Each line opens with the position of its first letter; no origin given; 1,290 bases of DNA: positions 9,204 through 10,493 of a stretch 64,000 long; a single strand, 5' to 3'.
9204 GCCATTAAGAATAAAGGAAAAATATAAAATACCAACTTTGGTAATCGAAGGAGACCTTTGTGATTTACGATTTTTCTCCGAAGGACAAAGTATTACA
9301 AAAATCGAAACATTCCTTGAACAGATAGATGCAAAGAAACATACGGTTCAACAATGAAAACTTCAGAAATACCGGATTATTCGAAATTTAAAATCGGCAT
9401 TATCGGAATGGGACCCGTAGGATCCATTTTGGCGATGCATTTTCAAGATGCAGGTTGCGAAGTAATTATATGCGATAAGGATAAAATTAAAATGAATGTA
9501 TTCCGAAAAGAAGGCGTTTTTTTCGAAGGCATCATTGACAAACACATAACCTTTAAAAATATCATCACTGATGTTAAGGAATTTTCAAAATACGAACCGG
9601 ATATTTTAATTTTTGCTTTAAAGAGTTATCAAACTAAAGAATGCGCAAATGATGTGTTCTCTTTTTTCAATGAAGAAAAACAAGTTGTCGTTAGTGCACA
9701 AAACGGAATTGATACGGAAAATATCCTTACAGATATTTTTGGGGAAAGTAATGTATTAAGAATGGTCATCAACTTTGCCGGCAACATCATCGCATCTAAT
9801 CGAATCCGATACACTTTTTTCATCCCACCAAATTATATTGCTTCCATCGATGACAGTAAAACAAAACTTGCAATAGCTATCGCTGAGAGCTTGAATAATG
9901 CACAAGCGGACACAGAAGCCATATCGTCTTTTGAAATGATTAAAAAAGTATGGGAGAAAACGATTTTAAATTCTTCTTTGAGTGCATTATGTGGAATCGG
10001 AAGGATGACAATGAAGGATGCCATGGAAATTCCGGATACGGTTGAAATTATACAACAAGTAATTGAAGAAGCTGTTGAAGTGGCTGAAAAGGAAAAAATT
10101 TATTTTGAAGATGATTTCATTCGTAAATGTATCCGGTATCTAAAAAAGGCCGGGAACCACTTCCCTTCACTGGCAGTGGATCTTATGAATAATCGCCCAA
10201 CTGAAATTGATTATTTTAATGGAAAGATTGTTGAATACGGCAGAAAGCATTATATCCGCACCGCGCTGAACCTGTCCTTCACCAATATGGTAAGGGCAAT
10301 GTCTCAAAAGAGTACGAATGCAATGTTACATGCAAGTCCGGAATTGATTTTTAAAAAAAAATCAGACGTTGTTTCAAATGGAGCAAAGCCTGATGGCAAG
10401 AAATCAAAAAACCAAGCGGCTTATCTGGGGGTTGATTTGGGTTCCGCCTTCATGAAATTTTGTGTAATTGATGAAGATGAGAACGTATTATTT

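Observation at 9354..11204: Ketopantoate-reductase-like domain fused to a [4Fe-4S] activase ATPase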

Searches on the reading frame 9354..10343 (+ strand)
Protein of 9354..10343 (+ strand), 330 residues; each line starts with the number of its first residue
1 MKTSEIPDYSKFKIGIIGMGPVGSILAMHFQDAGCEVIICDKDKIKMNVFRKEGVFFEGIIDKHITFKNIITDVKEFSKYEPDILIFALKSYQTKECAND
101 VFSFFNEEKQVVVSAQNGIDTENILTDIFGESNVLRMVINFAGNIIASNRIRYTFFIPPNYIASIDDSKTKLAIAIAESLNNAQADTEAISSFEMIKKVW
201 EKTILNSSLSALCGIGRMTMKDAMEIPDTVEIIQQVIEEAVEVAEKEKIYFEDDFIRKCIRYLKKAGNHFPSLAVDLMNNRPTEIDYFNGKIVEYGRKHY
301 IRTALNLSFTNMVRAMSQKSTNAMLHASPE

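Call 65: search_solved_structures(query=window:9354-10343:+, max_evalue=0.00001, show_alignments=2)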
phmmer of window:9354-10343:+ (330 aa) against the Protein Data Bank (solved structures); distinct sequences matched with E-value up to 0.00001: 11.
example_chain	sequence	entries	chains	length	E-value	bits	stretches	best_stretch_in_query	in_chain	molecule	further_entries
2ew2_A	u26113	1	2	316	4.8e-22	81.8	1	12-315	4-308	2-dehydropantoate 2-reductase, putative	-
3wfi_A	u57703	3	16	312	4.9e-17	65.3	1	13-316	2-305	2-dehydropantoate 2-reductase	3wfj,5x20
8wl1_A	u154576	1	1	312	6.6e-16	61.6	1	12-318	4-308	2-dehydropantoate 2-reductase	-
8wl3_A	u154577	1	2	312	8.4e-16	61.3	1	12-318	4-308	2-dehydropantoate 2-reductase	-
8wl4_A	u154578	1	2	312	1.3e-15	60.6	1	12-318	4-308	2-dehydropantoate 2-reductase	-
5ayv_A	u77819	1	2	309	8.1e-14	54.7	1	13-307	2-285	2-dehydropantoate 2-reductase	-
5hws_A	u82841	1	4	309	8.7e-14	54.6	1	13-307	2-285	2-dehydropantoate 2-reductase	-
3hwr_A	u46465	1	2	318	1.6e-10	44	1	11-319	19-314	2-dehydropantoate 2-reductase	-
4ol9_A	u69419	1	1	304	8.9e-08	34.9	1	14-309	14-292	Putative 2-dehydropantoate 2-reductase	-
3g17_A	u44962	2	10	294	4.9e-07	32.5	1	69-319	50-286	Similar to 2-dehydropantoate 2-reductase | 2-dehydropantoate 2-reductase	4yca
4s3m_A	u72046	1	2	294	1.8e-06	30.7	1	69-319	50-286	2-dehydropantoate 2-reductase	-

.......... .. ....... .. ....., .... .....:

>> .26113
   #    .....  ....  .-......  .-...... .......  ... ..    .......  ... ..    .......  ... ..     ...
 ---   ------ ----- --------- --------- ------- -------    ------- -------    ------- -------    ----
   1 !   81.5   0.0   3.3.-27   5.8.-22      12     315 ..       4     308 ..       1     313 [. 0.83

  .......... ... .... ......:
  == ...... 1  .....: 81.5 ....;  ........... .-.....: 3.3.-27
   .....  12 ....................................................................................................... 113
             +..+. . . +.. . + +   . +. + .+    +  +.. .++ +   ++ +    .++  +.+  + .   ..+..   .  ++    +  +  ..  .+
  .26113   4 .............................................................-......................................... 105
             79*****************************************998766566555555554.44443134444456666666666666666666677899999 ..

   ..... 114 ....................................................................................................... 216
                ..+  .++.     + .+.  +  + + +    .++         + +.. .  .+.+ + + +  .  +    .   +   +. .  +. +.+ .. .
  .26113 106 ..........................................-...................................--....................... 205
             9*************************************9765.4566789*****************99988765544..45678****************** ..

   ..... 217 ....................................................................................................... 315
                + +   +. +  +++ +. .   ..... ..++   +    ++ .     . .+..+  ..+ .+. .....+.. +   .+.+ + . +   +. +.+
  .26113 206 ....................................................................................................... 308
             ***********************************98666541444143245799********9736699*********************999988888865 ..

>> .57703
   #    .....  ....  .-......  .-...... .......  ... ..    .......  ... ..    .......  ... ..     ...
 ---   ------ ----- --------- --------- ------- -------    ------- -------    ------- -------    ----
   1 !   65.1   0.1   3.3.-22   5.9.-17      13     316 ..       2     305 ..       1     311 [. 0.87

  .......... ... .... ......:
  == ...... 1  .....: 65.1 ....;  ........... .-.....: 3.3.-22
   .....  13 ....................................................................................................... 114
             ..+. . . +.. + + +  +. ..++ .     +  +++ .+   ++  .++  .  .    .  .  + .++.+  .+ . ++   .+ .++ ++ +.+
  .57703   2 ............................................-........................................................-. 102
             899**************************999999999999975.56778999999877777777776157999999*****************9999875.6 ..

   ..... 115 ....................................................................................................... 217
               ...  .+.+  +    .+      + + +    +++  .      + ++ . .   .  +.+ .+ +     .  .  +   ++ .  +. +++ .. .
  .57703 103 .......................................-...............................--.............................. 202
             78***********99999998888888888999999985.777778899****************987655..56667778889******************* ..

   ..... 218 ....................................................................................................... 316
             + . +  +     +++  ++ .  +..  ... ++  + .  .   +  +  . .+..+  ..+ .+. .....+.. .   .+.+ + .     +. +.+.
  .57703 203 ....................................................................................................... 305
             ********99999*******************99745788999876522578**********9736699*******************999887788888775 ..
